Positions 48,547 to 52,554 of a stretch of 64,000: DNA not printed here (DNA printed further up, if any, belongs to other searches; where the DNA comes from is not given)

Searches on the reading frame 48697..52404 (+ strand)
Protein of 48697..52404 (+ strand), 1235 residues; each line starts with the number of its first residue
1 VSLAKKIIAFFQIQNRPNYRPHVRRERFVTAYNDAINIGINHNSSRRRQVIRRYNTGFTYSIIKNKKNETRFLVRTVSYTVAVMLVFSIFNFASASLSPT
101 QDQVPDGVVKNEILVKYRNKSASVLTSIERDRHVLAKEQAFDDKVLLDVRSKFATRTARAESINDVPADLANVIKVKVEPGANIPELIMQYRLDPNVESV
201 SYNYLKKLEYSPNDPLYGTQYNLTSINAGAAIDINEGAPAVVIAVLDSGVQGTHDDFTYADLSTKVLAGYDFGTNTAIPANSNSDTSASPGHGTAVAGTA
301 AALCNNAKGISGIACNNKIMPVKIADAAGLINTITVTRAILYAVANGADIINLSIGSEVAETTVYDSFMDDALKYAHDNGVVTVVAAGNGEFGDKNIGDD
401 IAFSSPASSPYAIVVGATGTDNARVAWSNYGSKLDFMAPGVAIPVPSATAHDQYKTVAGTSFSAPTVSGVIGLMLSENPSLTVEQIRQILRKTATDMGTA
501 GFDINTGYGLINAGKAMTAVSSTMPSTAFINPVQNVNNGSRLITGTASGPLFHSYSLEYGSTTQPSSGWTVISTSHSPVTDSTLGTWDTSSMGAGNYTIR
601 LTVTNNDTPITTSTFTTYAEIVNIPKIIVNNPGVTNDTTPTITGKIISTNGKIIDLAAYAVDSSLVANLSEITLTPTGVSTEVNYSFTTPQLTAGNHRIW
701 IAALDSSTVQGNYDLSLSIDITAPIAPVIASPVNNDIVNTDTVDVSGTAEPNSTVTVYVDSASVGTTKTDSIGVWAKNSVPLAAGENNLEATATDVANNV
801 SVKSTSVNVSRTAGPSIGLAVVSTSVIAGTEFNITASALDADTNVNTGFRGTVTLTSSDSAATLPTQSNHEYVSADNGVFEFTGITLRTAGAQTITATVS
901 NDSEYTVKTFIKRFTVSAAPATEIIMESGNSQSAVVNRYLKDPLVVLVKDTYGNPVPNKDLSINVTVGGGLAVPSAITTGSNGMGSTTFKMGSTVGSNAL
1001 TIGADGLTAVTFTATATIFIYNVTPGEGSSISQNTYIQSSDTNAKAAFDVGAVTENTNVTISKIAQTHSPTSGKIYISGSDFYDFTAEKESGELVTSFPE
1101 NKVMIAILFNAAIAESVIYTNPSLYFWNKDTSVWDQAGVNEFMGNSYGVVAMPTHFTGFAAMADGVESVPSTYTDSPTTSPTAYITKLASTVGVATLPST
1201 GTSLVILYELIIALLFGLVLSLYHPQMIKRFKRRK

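Call 59: search_protein_families(library=ncbifam, proteins=[window:48697-52404:+], max_evalue=0.00001)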
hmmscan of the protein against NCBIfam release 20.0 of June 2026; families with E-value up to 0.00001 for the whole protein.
window:48697-52404:+ (1235 aa): 5 families
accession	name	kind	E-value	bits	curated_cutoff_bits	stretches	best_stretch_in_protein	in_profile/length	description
TIGR03921.1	T7SS_mycosin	equivalog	1.5e-43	149.2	278.75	1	235-523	10-289/353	type VII secretion-associated serine protease mycosin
NF033595.1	denti_PrtP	equivalog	4e-29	101.7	300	2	351-522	342-507/606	dentilisin complex serine proteinase subunit PrtP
TIGR03895.1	protease_PatA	subfamily_domain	1.3e-19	70.4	421.05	1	292-495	1-201/606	PatA/PatG family cyanobactin maturation protease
NF049966.1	QH_SP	equivalog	6.4e-15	55.1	165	1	243-498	2-215/219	subtilisin-like serine protease QhpE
NF040809.1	germ_prot_CspBA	exception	3.3e-08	31.7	1250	0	239-394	652-828/1099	bifunctional germination protease/germinant receptor pseudoprotease CspBA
